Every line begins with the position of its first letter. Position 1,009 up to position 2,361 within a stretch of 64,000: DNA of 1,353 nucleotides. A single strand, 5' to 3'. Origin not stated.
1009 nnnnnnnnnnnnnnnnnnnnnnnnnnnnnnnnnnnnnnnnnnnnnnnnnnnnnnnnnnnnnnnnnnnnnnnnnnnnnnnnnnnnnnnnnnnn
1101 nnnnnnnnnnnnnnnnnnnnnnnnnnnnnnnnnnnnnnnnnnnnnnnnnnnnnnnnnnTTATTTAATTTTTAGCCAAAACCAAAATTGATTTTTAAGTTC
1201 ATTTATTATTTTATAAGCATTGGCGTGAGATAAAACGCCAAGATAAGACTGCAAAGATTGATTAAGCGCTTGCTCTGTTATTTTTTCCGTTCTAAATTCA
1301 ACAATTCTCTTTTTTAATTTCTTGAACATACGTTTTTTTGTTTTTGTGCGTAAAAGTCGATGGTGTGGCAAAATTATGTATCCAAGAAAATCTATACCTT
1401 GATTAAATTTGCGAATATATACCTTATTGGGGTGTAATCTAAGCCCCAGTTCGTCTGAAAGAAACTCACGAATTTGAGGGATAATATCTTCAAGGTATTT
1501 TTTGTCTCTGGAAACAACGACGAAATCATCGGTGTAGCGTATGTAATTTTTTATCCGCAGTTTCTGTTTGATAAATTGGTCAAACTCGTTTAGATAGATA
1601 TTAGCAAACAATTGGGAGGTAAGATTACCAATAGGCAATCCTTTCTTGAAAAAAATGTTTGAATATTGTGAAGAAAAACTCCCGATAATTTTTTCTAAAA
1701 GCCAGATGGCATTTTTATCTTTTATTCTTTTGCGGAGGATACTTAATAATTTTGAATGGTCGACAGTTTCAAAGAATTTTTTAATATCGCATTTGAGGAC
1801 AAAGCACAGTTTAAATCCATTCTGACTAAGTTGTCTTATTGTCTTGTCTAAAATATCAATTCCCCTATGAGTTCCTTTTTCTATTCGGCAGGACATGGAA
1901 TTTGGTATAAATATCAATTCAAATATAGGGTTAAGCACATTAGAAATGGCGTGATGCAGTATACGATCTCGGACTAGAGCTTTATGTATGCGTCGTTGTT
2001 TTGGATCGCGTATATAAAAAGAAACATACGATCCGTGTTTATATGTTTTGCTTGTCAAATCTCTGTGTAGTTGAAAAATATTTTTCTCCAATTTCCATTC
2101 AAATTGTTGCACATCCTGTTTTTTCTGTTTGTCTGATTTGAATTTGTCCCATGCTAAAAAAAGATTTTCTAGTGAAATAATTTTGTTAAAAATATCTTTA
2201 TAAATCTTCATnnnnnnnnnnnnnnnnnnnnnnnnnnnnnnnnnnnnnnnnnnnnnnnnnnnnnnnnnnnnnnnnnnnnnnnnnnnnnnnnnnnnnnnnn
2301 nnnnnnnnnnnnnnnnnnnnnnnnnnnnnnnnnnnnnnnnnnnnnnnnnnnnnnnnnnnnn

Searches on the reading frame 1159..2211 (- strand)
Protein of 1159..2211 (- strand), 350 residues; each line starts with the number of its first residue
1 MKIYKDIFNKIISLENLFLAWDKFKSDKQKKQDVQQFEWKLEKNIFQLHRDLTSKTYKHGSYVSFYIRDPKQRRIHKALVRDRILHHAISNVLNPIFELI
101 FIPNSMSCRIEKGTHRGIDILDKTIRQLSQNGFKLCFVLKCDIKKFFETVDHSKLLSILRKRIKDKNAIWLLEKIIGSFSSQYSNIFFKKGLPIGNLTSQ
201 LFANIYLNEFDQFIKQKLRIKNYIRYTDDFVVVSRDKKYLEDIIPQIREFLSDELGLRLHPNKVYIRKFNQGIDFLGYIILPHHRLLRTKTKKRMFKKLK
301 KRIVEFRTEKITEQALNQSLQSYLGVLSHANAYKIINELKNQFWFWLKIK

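Call 6: search_protein_families(library=pfam, proteins=[window:1159-2211:-], max_evalue=0.01)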
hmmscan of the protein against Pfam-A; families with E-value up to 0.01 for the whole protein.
window:1159-2211:- (350 aa): 1 family
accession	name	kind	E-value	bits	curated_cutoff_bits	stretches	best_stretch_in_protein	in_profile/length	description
PF00078.32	RVT_1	-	1.1e-24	87.8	29.6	1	73-280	10-205/205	Reverse transcriptase (RNA-dependent DNA polymerase)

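Call 10: find_encoding_contigs(protein=window:1159-2211:-, flank=10000, max_places=10)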
Protein window:1159-2211:- (350 aa): 1 contig read that carries it; 1 place shown.
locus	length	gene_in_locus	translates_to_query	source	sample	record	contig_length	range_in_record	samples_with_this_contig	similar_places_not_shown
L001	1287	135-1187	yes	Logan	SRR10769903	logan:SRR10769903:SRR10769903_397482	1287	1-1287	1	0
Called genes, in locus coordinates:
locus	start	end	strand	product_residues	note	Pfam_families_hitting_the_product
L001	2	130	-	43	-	?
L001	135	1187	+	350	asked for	PF00078:RVT_1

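Call 49: search_protein_families(library=ncbifam, proteins=[window:1159-2211:-], max_evalue=0.1)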
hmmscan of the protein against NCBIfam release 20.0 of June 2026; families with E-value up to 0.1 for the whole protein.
window:1159-2211:- (350 aa): 4 families
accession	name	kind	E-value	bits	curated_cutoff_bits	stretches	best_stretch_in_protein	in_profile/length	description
TIGR04416.1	group_II_RT_mat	equivalog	8.9e-47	159.9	300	1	16-327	3-318/353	group II intron reverse transcriptase/maturase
NF041747.1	Drt3a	equivalog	1.2e-21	77.6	200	1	123-324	99-300/412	antiviral reverse transcriptase Drt3a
NF038233.2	retron_St85_RT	exception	6.4e-18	65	235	1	136-330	89-276/289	retron St85 family RNA-directed DNA polymerase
NF041746.1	Drt2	equivalog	1.7e-17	63.8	390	2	189-315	221-356/416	antiviral reverse transcriptase Drt2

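Call 60: find_related_loci(query=A3, collection=metagenome_contigs, flank=5000)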
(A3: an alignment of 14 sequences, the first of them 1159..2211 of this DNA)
Query A3 (350 aa) in metagenome_contigs; peptide patterns used: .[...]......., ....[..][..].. (x = any residue, [..] = any of these).
600 stretches matched a pattern (row limit reached: there are more); 598 encode a relative of the query (tblastn E <= 1e-3); the best 80 are kept; 80 distinct loci.
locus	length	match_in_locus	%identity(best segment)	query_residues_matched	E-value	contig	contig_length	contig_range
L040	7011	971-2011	80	1-347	0e+0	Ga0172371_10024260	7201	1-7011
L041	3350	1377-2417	67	1-347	9e-165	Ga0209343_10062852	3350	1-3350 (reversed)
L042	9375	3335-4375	65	1-347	2e-157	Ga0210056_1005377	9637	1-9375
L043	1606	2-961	71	28-347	1e-166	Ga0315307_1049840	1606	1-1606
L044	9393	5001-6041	60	1-347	3e-149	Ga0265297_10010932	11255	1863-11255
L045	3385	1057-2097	61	1-347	1e-154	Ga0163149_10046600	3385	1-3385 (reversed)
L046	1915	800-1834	64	1-345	9e-159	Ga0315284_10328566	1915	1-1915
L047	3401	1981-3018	63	1-346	1e-149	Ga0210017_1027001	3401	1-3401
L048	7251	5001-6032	61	1-344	2e-141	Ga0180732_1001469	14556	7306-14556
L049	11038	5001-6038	58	1-346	1e-140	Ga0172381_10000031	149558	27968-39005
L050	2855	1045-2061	64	1-344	2e-147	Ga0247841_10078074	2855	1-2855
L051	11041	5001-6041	61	1-347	8e-140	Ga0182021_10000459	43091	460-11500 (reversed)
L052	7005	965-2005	59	1-347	2e-139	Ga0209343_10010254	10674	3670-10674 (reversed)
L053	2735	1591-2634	57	1-348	6e-145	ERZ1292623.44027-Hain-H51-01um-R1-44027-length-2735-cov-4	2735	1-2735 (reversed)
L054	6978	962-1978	56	1-344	2e-137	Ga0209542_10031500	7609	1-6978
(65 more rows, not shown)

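Call 80: list_cluster_members(proteins=[P0001, window:1159-2211:-, window:2216-2566:+])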
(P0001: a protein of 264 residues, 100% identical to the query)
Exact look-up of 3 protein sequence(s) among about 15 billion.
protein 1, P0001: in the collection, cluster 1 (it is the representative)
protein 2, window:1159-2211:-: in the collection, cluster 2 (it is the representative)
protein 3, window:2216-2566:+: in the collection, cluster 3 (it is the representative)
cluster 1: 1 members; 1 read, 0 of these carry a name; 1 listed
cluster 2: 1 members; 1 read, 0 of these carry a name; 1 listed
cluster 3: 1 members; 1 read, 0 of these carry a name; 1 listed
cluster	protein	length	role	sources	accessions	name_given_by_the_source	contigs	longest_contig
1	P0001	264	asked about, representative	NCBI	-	-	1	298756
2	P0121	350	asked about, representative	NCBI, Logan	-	-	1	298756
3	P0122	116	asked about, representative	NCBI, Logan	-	-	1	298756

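Call 90: search_dna_similar(query=window:1159-2211:-, collection=phages, mode=protein, max_rows=40, rows=spread, max_evalue=1e-15)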
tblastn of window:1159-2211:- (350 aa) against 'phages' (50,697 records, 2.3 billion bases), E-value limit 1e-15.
Records with a match: 111; places in all: 111; records where one place covers at least 80% of the query: 56.
Best place of each record, by identity: <60% 111.
By first word of the organism name: Bacteriophage 17; uncultured 16; Faecalibacterium 9; Vibrio 6; Pseudomonas 6; CrAssphage 5; Bordetella 5; Bacteroides 4; Burkholderia 4; Butyrivibrio 4; and 20 more.
By host as written in the record: - 50; Faecalibacterium prausnitzii 8; Bacillus alcalophilus CGMCC 1.3604 3; Butyrivibrio fibrisolvens DSM 3071 3; Vibrio parahaemolyticus 2; Pseudoalteromonas elyakovii HL-AS1 2; Pseudomonas aeruginosa 2; Burkholderia sp. 2; and 35 more.
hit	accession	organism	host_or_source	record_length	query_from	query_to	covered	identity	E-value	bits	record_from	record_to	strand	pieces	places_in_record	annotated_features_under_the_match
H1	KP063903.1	Bacillus phage BalMu-1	Bacillus alcalophilus CGMCC 1.3604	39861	1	343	98%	38.8%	4e-59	211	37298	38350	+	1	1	retron-type RNA-directed DNA polymerase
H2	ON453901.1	Clostridium phage Saumur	Enterocloster clostridioformis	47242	1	339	97%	38.9%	1e-56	204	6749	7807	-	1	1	reverse transcriptase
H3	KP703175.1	ANMV-1 virus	uncultured archaeon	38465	1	339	97%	37.5%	7e-51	187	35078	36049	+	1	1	reverse transcriptase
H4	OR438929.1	Pseudoalteromonas phage ACA2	Pseudoalteromonas nigrifaciens HL-AS2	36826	8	335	94%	38.1%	2e-49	183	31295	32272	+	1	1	reverse transcriptase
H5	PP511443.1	Dulem virus 37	Propithecus coquereli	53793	1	335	96%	36.5%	9e-55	198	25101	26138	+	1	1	RT G2 protein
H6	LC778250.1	Aeromonas phage phiWae15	filtration agent for carassius auratus ...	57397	6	339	95%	35.7%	1e-47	178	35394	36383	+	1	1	RNA-directed DNA polymerase | hypothetical protein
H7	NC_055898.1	uncultured phage cr115_1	human feces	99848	1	339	97%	34.4%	3e-36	145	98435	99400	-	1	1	Reverse transcriptase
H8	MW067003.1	CrAssphage sp. C0531BW4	stool sample from an infant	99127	1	332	95%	33.5%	4e-34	139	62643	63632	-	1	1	none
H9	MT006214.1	CrAssphage LMMB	human gut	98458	1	332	95%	33.5%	7e-34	138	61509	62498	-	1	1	reverse transcriptase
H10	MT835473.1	Bacteriophage sp.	human fecal samples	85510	1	338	97%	32.6%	2e-26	116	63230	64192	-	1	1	record has no annotation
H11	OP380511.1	Chromohalobacter phage YPCBV-1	-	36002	4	332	94%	33.1%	1e-41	160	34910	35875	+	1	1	RNA-directed DNA polymerase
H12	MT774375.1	uncultured phage cr50_1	human feces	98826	1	284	81%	37.2%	2e-38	151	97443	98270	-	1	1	RNA binding protein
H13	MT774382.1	uncultured phage cr10_1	human feces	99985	1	279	80%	37.1%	2e-37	148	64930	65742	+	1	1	RNA binding protein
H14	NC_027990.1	Lactobacillus phage LBR48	-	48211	1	333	95%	31.1%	5e-28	120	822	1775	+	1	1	Reverse transcriptase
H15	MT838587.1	Bacteriophage sp.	human fecal samples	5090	1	280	80%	36.7%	8e-42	161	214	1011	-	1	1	record has no annotation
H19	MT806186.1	Bacteroides phage F2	Bacteroides uniformis MB18-33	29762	11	333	92%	29.3%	1e-35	143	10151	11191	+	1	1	putative RNA-directed DNA polymerase | hypothetical protein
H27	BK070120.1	Bacteriophage sp.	Helicobacter ganmani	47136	1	254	73%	33.9%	2e-27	119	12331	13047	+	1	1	hypothetical protein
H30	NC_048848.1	Butyrivibrio phage Arawn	Butyrivibrio fibrisolvens DSM 3071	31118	71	278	59%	38.5%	7e-28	120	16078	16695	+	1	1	Reverse transcriptase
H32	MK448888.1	Streptococcus phage Javan26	Streptococcus agalactiae CH-1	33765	39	280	69%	31.8%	4e-21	100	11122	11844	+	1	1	retron-type RNA-directed DNA polymerase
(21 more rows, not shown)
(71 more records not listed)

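Call 91: get_annotated_region(hit=H1, flank=7000)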
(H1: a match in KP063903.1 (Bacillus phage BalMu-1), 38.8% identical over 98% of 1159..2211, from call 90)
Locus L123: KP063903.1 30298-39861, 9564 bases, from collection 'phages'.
description: Bacillus phage BalMu-1 copy 2, complete genome.
organism: Bacillus phage BalMu-1 (NCBI taxid 1567487)
taxonomy: Viruses; Duplodnaviria; Heunggongvirae; Uroviricota; Caudoviricetes
host: Bacillus alcalophilus CGMCC 1.3604; source: -; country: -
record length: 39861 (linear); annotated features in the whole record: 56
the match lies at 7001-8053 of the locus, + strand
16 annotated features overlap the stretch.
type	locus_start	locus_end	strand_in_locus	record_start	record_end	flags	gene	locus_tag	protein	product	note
CDS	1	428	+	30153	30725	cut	-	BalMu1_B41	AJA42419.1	XkdP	Phage-like element PBSX protein xkdP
CDS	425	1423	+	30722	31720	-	-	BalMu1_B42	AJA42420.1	XkdQ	Phage-like element PBSX protein xkdQ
CDS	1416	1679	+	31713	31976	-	-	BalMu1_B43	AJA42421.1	hypothetical protein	-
CDS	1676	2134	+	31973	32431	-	-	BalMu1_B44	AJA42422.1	XkdS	Phage-like element PBSX protein xkdS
CDS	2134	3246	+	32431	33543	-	-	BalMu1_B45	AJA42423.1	XkdT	Phage-like element PBSX protein xkdT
CDS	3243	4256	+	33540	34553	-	-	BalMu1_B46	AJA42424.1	XkdT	Phage-like element pbsx protein xkdT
CDS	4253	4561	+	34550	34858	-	-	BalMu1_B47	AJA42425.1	hypothetical protein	-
CDS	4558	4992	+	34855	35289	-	-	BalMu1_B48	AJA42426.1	hypothetical protein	-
CDS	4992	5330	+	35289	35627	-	-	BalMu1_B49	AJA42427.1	hypothetical protein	-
CDS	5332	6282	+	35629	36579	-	-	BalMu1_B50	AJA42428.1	hypothetical protein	-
CDS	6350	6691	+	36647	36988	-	-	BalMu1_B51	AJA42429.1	hypothetical protein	-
CDS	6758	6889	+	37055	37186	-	-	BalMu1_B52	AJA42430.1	hypothetical protein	-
CDS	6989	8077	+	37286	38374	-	-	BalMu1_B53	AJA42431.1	retron-type RNA-directed DNA polymerase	-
CDS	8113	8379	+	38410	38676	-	-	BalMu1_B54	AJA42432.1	holin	-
CDS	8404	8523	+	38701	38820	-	-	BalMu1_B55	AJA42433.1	hypothetical protein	-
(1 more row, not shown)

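Call 92: get_annotated_region(hit=H2, flank=7000)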
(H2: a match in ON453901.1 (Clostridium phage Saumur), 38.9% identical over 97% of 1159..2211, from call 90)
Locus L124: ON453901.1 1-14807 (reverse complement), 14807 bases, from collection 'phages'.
description: Clostridium phage Saumur, complete genome.
organism: Clostridium phage Saumur (NCBI taxid 2951973)
taxonomy: Viruses
host: Enterocloster clostridioformis; source: feces; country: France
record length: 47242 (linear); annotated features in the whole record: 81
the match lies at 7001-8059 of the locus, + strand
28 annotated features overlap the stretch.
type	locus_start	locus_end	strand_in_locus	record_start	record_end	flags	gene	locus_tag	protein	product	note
CDS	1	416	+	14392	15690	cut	-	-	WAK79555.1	tail protein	rasttk_feature_creation_tool=/opt/patric-common/ runtime/bin/phanotate version 1.5.0; ...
CDS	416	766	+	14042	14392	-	-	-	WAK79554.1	baseplate assembly protein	rasttk_feature_creation_tool=/opt/patric-common/ runtime/bin/phanotate version 1.5.0; HHpred against PHROGS v3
CDS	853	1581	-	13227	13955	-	-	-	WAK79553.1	hypothetical protein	rasttk_feature_creation_tool=/opt/patric-common/ runtime/bin/phanotate version 1.5.0; ...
CDS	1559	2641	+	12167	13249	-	-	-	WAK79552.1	baseplate protein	rasttk_feature_creation_tool=/opt/patric-common/ runtime/bin/phanotate version 1.5.0; HHpred against PHROGS v3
CDS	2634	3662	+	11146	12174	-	-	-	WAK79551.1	baseplate protein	rasttk_feature_creation_tool=/opt/patric-common/ runtime/bin/phanotate version 1.5.0; HHpred against PHROGS v3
CDS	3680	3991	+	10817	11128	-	-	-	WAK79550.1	hypothetical protein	rasttk_feature_creation_tool=/opt/patric-common/ runtime/bin/phanotate version 1.5.0; ...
CDS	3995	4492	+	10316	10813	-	-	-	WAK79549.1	kinase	rasttk_feature_creation_tool=/opt/patric-common/ runtime/bin/phanotate version 1.5.0; HHpred against PHROGS v3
CDS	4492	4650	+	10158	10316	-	-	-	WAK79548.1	hypothetical protein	rasttk_feature_creation_tool=/opt/patric-common/ runtime/bin/phanotate version 1.5.0; ...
CDS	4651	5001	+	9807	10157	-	-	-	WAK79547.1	hypothetical protein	rasttk_feature_creation_tool=/opt/patric-common/ runtime/bin/phanotate version 1.5.0; ...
CDS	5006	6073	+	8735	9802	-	-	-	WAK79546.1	hypothetical protein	rasttk_feature_creation_tool=/opt/patric-common/ runtime/bin/phanotate version 1.5.0; ...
CDS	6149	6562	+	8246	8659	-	-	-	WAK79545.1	Avd protein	rasttk_feature_creation_tool=/opt/patric-common/ runtime/bin/phanotate version 1.5.0; HHpred against PHROGS v3; Avd ...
CDS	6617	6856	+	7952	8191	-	-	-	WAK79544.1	hypothetical protein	rasttk_feature_creation_tool=/opt/patric-common/ runtime/bin/phanotate version 1.5.0; ...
CDS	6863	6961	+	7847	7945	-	-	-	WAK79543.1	hypothetical protein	rasttk_feature_creation_tool=/opt/patric-common/ runtime/bin/phanotate version 1.5.0; ...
CDS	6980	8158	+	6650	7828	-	-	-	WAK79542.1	reverse transcriptase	rasttk_feature_creation_tool=/opt/patric-common/ runtime/bin/phanotate version 1.5.0; HHpred against PHROGS v3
CDS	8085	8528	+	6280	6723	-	-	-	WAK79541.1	hypothetical protein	rasttk_feature_creation_tool=/opt/patric-common/ runtime/bin/phanotate version 1.5.0; ...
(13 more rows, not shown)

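Call 93: get_annotated_region(hit=H7, flank=7000)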
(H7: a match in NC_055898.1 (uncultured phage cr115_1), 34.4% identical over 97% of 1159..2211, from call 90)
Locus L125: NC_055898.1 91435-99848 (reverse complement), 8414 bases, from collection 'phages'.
description: CrAssphage cr115_1, complete genome.
organism: uncultured phage cr115_1 (NCBI taxid 2772089)
taxonomy: Viruses; Duplodnaviria; Heunggongvirae; Uroviricota; Caudoviricetes; Crassvirales; Suoliviridae; Uncouvirinae; Birpovirus; Birpovirus hiberniae
host: -; source: human feces; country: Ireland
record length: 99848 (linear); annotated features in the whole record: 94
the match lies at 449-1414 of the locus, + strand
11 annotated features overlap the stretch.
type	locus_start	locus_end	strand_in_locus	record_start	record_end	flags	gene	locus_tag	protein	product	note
CDS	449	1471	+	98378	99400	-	-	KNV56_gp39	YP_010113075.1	Reverse transcriptase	gp_77006; Intron reverse transcriptase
CDS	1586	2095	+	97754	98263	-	-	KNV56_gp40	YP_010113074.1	holin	gp_77005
CDS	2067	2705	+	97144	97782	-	-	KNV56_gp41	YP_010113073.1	lysis regulatory protein-like protein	gp_77004; Similar to phage lysis regulatory protein LysB, cell division protein FtsL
CDS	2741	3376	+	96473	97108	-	-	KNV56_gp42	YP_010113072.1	RNA polymerase sigma factor/ubiquitin-like protein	gp_77003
CDS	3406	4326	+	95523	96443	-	-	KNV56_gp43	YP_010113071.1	spike protein/glycoprotein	gp_77002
CDS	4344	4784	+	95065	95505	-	-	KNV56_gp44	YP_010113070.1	hypothetical protein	gp_77001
CDS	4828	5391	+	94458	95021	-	-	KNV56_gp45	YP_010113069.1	hypothetical protein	gp_77000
CDS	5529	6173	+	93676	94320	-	-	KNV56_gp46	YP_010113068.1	virion structural protein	gp_76999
CDS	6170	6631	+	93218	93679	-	-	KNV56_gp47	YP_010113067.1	peptidoglycan-associated protein-like protein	gp_76998; Similar to peptidoglycan-associated proteinhistidine kinase response regulator, glycine zipper domain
CDS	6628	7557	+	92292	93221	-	-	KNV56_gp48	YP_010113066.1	tail tubular protein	gp_76997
CDS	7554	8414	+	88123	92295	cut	-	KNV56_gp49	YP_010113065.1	virion structural protein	gp_76996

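Call 94: get_annotated_region(hit=H9, flank=7000)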
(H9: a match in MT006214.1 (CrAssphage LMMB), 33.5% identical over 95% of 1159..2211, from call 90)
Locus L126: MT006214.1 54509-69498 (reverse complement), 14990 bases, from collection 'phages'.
description: CrAssphage LMMB, complete genome.
organism: CrAssphage LMMB (NCBI taxid 2718472)
taxonomy: Viruses; Duplodnaviria; Heunggongvirae; Uroviricota; Caudoviricetes; Crassvirales; Intestiviridae; Crudevirinae; Carjivirus
host: -; source: human gut; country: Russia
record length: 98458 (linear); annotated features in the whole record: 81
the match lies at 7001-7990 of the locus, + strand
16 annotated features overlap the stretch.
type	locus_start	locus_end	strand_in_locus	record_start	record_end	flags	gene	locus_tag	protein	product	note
CDS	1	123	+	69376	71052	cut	-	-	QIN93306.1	tail protein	-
CDS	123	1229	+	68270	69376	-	-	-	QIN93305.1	tail protein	-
CDS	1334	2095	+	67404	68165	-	-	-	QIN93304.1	tail protein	-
CDS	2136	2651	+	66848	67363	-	-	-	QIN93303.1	hypothetical protein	-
CDS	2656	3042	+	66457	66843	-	-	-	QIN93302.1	hypothetical protein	-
CDS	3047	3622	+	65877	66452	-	-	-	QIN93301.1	hypothetical protein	-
CDS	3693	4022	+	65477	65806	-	-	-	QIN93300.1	hypothetical protein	-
CDS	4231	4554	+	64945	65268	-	-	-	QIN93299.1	zincin superfamily protease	-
CDS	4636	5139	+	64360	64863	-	-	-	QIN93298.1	tail needle protein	-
CDS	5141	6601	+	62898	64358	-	-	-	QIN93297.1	tail-collar fiber protein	-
CDS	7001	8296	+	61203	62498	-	-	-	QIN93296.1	reverse transcriptase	-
CDS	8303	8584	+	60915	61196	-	-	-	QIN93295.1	hypothetical protein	-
CDS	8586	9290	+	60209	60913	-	-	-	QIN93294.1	histone-like protein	Integration host factor IHF subunit, histone-like protein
CDS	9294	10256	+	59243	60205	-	-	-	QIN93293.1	histone-like protein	Integration host factor IHF subunit, histone-like protein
CDS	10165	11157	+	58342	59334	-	-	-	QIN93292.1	tail tubular protein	-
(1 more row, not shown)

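Call 95: get_annotated_region(hit=H14, flank=7000)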
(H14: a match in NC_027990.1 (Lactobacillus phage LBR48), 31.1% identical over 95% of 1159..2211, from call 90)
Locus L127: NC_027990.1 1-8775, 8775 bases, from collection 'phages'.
description: Lactobacillus phage LBR48, complete genome.
organism: Lactobacillus phage LBR48 (NCBI taxid 755164)
taxonomy: Viruses; Duplodnaviria; Heunggongvirae; Uroviricota; Caudoviricetes; Anamdongvirus; Anamdongvirus LBR48
host: -; source: -; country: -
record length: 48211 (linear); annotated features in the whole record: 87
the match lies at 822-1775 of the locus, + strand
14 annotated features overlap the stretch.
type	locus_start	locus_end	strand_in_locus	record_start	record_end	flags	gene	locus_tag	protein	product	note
CDS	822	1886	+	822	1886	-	-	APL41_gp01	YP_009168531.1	Reverse transcriptase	-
CDS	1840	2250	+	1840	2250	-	-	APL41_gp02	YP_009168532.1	hypothetical protein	-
CDS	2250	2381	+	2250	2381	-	-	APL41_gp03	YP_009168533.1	hypothetical protein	-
CDS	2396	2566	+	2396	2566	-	-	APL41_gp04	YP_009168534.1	hypothetical protein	-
CDS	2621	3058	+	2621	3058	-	-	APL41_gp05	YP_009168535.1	hypothetical protein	-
CDS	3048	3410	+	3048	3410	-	-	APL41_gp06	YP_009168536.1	hypothetical protein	-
CDS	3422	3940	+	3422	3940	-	-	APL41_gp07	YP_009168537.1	putative holin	-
CDS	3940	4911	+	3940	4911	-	-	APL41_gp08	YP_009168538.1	endolysin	-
CDS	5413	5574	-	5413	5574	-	-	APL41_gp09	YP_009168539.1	hypothetical protein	-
CDS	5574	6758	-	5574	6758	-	-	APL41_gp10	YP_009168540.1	integrase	-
CDS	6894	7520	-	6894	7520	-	-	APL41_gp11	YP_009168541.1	membrane protein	-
CDS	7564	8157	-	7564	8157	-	-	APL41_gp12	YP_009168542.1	zinc ribbon domain-containing protein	-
CDS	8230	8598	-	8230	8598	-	-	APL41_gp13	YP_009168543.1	membrane protein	-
CDS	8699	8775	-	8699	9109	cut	-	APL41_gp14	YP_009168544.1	metallo-protease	-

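Call 96: get_annotated_region(hit=H19, flank=7000)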
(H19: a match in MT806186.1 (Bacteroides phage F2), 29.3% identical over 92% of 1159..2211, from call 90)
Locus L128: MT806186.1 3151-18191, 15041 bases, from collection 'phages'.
description: Bacteroides phage F2, partial genome.
organism: Bacteroides phage F2 (NCBI taxid 2762303)
taxonomy: Viruses; Duplodnaviria; Heunggongvirae; Uroviricota; Caudoviricetes
host: Bacteroides uniformis MB18-33; source: stool sample; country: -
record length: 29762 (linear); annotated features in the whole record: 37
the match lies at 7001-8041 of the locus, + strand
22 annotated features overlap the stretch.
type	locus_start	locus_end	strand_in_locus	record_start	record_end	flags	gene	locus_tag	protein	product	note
CDS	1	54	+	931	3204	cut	-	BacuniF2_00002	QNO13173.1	hypothetical protein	-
CDS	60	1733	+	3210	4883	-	-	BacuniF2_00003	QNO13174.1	hypothetical protein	-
CDS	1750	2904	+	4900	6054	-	-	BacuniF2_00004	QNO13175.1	hypothetical protein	hypothetical protein with carbohydrate binding domain protein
CDS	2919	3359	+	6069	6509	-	-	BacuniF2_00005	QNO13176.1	hypothetical protein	-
CDS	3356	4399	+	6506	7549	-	-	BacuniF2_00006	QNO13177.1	putative outer capsid protein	-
CDS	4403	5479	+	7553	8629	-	-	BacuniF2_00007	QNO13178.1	hypothetical protein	-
CDS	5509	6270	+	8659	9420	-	-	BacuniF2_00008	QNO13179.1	hypothetical protein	-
CDS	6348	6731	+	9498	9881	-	-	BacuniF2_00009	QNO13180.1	putative accessory variability determinant protein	putative accessory variability determinant (bAvd) protein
CDS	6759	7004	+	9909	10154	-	-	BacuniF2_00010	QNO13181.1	hypothetical protein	-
CDS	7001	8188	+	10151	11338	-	-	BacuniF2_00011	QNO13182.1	putative RNA-directed DNA polymerase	-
CDS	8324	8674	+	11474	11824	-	-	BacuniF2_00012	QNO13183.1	hypothetical protein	-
CDS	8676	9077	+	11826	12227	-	-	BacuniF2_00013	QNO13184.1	putative N-acetylmuramoyl-L-alanine amidase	-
CDS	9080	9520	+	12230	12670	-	-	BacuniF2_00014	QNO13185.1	putative Arm DNA-binding domain protein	-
CDS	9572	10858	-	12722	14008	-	-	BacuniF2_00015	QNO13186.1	putative recombinase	-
CDS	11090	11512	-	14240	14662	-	-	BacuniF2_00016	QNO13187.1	hypothetical protein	-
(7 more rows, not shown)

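Call 97: get_annotated_region(hit=H27, flank=7000)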
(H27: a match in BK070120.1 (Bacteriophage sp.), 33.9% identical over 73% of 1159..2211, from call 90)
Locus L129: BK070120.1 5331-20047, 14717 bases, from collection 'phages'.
description: TPA_asm: Bacteriophage sp. isolate Hganmani1MGBC04855 prophage genomic sequence.
organism: Bacteriophage sp. (NCBI taxid 38018)
taxonomy: Viruses
host: Helicobacter ganmani; source: -; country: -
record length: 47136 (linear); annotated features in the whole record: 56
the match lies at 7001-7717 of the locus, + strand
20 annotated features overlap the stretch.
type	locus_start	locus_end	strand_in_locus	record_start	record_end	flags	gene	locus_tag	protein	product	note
CDS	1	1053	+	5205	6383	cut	-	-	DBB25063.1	hypothetical protein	-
CDS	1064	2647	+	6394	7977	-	-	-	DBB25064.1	DNA primase DnaG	-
CDS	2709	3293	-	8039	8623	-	-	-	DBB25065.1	hypothetical protein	-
CDS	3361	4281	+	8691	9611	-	-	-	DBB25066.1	hypothetical protein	-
CDS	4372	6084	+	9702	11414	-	-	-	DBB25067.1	hypothetical protein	-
CDS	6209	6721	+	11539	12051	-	-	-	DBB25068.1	hypothetical protein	-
CDS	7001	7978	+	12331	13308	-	-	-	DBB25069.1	hypothetical protein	-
CDS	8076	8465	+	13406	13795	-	-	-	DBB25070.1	hypothetical protein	-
CDS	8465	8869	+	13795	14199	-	-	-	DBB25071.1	hypothetical protein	-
CDS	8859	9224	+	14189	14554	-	-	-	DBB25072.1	hypothetical protein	-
CDS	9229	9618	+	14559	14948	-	-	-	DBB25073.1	hypothetical protein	-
CDS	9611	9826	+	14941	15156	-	-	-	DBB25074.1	hypothetical protein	-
CDS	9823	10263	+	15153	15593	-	-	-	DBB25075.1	hypothetical protein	-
CDS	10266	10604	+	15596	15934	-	-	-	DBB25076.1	hypothetical protein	-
CDS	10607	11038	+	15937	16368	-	-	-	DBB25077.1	hypothetical protein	-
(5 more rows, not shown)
